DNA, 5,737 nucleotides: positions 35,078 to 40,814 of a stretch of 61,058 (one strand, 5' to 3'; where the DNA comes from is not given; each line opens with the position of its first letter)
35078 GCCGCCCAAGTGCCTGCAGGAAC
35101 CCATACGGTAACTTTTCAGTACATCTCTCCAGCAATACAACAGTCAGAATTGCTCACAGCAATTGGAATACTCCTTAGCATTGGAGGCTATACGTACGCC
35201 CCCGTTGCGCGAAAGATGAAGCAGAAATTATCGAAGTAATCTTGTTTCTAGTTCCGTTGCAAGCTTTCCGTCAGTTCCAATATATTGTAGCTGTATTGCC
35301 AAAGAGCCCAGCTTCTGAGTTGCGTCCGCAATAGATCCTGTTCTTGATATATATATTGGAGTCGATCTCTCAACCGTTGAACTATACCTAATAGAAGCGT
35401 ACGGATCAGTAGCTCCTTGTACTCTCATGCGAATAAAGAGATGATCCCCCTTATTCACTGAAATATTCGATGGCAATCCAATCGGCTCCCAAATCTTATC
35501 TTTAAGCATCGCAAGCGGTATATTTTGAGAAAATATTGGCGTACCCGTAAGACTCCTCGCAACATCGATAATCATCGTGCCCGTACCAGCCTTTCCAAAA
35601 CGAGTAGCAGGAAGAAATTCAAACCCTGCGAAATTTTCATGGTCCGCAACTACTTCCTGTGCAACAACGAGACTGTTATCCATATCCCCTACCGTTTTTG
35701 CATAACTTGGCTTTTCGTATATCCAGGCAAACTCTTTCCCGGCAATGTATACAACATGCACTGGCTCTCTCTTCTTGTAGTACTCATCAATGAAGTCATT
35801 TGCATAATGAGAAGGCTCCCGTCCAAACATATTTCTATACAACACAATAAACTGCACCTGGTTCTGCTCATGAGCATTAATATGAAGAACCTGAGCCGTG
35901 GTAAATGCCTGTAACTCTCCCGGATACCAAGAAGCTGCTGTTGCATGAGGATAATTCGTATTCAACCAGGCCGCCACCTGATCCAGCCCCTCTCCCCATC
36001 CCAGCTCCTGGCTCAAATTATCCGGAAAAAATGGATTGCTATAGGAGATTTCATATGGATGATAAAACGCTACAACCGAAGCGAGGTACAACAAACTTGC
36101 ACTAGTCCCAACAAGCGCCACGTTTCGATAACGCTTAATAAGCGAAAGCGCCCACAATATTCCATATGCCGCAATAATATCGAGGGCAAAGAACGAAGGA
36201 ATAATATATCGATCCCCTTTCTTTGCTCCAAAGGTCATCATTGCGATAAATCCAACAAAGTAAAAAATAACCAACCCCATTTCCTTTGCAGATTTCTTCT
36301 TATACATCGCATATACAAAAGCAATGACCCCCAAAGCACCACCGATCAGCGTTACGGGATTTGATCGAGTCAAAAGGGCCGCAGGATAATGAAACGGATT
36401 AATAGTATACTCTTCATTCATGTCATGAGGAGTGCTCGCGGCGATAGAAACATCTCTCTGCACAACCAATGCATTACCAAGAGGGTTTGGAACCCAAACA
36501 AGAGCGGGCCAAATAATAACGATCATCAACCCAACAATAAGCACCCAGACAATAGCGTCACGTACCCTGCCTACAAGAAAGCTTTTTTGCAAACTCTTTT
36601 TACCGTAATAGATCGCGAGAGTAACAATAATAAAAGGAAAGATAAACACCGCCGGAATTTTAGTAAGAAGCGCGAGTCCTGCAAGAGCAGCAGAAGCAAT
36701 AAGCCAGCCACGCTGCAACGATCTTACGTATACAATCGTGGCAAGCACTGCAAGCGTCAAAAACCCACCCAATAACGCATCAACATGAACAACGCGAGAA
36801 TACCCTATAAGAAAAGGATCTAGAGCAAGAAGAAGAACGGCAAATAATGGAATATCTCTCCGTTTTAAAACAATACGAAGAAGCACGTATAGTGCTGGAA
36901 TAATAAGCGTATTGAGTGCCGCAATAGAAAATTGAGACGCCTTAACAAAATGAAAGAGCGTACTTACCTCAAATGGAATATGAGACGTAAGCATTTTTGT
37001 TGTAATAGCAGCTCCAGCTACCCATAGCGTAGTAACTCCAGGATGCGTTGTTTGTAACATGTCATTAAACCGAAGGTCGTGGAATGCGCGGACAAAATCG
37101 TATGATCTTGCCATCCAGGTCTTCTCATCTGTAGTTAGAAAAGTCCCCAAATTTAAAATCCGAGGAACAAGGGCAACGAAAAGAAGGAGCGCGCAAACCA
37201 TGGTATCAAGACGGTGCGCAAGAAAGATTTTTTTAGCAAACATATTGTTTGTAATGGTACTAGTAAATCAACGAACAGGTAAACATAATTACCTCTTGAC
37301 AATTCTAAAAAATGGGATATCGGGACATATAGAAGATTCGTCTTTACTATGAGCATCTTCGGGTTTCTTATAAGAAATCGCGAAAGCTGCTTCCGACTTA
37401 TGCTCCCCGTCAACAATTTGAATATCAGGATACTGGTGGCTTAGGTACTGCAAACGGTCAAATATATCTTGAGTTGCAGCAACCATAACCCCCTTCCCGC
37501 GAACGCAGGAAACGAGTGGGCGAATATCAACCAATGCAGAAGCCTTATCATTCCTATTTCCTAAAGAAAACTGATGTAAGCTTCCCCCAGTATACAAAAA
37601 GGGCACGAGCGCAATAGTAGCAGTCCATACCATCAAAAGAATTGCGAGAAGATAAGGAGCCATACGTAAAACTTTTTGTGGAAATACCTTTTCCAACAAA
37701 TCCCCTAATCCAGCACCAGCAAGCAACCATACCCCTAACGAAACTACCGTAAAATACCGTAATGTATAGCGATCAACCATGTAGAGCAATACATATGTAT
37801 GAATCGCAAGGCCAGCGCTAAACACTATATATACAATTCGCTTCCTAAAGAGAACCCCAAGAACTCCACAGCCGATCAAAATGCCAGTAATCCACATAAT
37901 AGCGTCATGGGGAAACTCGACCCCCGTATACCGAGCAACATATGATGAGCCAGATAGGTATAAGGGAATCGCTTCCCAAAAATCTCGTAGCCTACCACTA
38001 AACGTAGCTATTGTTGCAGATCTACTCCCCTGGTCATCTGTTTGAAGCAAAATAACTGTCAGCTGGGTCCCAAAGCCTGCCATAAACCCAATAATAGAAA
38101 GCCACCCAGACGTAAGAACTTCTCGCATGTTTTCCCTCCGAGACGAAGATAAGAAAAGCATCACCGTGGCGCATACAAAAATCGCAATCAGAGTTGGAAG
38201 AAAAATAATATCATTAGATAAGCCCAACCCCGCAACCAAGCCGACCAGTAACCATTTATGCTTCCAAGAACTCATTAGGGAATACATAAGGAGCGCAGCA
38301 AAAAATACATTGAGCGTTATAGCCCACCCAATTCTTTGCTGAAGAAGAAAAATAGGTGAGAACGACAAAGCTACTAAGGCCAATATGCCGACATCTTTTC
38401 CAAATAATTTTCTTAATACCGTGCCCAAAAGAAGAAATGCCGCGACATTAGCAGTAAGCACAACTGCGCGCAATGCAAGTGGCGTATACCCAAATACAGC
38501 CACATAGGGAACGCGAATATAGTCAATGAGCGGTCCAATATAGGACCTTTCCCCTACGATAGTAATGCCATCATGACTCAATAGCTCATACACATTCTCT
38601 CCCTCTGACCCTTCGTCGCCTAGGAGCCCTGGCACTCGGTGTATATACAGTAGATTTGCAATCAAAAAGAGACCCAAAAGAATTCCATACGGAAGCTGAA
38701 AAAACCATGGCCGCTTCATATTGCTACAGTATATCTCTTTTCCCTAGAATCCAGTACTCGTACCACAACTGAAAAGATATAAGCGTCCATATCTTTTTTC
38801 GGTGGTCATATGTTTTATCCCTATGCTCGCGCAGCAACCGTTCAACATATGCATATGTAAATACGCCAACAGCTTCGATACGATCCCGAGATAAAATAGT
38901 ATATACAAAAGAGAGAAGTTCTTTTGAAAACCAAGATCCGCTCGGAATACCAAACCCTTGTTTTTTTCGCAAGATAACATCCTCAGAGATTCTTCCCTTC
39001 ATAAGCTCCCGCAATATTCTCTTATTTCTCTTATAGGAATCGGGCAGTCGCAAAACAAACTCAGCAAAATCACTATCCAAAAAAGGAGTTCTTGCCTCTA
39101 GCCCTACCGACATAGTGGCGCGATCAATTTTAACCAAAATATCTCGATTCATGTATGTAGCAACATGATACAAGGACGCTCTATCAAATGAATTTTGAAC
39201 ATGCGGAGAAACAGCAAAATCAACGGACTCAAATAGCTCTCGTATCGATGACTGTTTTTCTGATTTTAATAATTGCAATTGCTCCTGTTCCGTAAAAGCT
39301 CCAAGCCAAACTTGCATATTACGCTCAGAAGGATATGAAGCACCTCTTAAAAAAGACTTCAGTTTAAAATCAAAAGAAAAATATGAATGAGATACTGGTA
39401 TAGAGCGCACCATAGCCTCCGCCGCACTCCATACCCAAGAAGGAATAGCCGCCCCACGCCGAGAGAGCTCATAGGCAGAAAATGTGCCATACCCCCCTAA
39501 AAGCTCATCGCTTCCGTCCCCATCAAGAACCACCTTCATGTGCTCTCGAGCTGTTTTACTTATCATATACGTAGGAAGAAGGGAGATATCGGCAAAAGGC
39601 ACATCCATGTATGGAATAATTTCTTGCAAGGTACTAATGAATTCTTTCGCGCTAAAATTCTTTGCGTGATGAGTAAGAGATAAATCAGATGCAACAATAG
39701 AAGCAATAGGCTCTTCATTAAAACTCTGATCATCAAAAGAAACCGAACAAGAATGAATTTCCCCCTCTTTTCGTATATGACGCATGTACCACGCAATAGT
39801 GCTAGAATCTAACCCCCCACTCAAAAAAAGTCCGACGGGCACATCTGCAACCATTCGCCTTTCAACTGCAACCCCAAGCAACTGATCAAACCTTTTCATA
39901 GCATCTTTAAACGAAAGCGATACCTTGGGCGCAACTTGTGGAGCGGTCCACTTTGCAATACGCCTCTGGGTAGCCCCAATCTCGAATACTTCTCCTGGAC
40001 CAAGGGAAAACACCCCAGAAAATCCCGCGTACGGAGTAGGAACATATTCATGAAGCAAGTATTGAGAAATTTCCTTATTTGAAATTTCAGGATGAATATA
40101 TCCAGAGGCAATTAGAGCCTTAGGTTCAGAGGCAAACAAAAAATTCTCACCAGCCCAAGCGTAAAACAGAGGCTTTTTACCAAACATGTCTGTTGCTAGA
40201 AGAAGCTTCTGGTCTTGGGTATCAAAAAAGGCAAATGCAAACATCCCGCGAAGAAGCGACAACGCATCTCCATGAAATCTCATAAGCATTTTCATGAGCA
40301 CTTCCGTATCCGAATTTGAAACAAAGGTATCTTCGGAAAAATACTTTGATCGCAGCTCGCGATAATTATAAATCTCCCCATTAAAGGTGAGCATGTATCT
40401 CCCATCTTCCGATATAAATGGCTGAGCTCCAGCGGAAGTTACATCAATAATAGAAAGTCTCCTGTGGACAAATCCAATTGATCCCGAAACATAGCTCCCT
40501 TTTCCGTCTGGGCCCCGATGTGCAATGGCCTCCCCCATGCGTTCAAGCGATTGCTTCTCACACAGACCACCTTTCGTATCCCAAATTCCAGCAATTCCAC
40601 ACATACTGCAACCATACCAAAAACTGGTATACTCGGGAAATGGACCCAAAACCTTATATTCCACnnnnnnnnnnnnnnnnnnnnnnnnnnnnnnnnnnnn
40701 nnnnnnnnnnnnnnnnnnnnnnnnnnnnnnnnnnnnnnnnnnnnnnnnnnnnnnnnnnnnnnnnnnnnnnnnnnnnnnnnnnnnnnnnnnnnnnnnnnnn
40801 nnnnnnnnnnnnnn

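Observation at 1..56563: Sixteen GT-C-type membrane glycosyltransferase genes (about half of the window) interleaved with four polyprenyl-phosphate-sugar synthases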

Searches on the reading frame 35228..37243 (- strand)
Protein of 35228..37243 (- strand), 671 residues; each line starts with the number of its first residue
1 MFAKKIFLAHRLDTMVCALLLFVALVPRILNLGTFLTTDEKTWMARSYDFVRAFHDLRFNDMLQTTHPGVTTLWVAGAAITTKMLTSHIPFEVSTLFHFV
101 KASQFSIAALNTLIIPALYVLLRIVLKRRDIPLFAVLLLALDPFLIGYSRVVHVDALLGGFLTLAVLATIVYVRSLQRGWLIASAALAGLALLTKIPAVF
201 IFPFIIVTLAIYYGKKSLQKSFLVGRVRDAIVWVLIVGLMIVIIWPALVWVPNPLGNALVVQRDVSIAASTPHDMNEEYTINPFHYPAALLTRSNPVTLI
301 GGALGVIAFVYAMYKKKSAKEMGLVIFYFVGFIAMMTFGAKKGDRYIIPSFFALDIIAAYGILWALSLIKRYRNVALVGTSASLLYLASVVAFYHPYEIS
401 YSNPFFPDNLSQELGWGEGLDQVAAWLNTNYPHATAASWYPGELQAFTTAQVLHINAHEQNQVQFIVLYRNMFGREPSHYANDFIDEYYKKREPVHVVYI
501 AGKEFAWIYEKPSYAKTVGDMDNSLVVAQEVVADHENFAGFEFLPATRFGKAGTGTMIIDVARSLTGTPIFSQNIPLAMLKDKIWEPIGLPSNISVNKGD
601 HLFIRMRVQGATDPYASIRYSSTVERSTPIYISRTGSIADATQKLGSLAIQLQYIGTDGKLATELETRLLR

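Call 5: search_protein_families(library=pfam, max_evalue=0.01, proteins=[window:35228-37243:-])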
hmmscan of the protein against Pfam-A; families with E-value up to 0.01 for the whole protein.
window:35228-37243:- (671 aa): 2 families
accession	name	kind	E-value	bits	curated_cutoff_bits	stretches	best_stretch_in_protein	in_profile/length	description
PF13231.12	PMT_2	-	9.3e-08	32.9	26.1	1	95-250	15-160/160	Dolichyl-phosphate-mannose-protein mannosyltransferase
PF02366.24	PMT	-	3.1e-07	30.7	22.7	1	105-249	87-232/245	Dolichyl-phosphate-mannose-protein mannosyltransferase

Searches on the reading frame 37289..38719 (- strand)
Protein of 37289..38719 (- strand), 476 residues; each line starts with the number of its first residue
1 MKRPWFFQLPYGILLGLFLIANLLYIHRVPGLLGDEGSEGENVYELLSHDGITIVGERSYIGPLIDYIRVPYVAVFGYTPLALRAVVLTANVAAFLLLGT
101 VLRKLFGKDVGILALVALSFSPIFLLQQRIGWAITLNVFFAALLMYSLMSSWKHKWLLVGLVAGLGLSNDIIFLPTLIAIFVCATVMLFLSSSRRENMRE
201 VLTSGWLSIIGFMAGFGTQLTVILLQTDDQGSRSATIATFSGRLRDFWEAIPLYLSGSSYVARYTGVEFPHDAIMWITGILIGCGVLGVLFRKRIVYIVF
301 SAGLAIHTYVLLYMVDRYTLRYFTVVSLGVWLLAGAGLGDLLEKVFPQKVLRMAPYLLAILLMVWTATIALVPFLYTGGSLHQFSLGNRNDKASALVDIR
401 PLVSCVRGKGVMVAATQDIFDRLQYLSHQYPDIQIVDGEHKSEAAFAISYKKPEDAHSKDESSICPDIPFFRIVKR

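Call 5: search_protein_families(library=pfam, max_evalue=0.01, proteins=[window:37289-38719:-])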
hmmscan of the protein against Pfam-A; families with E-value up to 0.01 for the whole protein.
window:37289-38719:- (476 aa): 1 family
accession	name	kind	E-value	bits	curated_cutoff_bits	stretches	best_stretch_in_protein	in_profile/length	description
PF13231.12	PMT_2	-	0.00081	20.1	26.1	1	63-203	4-143/160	Dolichyl-phosphate-mannose-protein mannosyltransferase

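Call 10: search_protein_families(library=ncbifam, max_evalue=0.01, proteins=[window:37289-38719:-])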
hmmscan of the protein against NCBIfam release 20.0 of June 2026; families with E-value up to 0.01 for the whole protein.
window:37289-38719:- (476 aa): 1 family
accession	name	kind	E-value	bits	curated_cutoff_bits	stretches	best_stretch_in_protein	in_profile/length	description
TIGR03663.1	TIGR03663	subfamily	0.0027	16.8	126.25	1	59-199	49-191/435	flippase activity-associated protein Agl23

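Call 39: search_solved_structures(query=window:37289-38719:-, max_evalue=10)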
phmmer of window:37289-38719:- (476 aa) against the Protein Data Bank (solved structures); distinct sequences matched with E-value up to 10: 0.

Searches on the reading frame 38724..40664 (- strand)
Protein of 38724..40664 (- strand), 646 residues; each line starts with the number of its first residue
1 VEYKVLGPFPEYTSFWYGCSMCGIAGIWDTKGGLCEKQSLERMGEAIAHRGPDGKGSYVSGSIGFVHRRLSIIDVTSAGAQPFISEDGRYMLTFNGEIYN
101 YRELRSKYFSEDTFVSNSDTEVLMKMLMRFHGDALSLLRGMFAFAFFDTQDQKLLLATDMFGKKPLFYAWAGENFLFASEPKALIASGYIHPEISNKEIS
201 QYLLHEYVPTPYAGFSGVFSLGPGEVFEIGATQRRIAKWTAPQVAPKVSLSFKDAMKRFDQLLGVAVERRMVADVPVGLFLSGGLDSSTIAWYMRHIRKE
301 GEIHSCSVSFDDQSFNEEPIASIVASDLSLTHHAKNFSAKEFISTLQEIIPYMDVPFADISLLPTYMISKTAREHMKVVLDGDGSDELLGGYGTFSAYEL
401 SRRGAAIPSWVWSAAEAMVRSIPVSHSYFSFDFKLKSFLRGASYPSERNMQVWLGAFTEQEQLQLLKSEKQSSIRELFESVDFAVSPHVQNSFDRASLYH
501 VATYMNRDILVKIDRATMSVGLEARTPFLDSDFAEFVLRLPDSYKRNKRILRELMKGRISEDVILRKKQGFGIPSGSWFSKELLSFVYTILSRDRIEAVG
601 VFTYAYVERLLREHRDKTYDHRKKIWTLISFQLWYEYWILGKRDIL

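Call 7: search_protein_families(library=pfam, max_evalue=0.001, proteins=[window:38724-40664:-])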
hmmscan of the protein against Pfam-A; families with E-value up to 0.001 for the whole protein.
window:38724-40664:- (646 aa): 4 families
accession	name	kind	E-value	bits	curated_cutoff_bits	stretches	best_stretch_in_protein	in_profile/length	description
PF00733.27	Asn_synthase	-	5.4e-88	296.4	21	1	259-636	2-354/354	Asparagine synthase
PF13537.11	GATase_7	-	1.8e-38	131.7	25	1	67-185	1-122/123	Glutamine amidotransferase domain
PF13522.11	GATase_6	-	5.7e-37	127.1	27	1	52-180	1-130/130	Glutamine amidotransferase domain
PF12481.13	DUF3700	-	0.00019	21.4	27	1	135-187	126-178/228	Aluminium induced protein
